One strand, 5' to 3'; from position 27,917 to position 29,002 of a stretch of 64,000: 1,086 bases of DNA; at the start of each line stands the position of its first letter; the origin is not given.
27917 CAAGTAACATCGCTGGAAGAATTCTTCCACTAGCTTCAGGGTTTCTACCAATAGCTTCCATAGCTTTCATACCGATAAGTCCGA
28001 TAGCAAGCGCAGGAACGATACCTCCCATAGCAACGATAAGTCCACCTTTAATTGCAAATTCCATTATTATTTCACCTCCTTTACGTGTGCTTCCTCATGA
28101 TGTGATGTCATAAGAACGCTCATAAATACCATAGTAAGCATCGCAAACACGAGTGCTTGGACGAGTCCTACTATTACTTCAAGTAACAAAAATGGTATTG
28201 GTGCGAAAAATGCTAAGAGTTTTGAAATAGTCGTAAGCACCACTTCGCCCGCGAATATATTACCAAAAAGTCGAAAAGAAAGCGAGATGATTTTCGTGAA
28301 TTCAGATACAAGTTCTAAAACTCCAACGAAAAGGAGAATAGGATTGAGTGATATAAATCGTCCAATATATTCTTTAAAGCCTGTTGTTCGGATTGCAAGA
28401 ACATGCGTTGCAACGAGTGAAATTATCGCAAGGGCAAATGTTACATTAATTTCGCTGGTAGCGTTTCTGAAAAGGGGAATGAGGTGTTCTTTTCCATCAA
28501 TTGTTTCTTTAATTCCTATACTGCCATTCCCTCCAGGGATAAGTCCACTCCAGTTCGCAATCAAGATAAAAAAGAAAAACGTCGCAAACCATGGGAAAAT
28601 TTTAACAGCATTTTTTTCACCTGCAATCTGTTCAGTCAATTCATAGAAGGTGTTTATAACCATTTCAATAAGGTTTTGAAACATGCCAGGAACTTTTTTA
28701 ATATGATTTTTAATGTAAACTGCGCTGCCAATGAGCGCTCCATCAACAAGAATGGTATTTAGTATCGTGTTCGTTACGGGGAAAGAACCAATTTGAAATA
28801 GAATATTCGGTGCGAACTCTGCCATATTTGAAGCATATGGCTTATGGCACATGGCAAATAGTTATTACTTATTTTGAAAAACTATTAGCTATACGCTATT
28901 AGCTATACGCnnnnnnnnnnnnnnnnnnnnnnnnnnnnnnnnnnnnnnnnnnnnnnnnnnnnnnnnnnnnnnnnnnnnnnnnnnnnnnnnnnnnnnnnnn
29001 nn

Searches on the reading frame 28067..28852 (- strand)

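Call 39: search_protein_families(library=pfam, proteins=[window:28067-28852:-], max_evalue=0.00001)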
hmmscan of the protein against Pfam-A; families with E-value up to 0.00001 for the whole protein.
window:28067-28852:- (261 aa): 1 family
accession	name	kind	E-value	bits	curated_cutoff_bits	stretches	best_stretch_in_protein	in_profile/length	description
PF00119.25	ATP-synt_A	-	3.1e-46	158.4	33.9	1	40-245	11-217/217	ATP synthase A chain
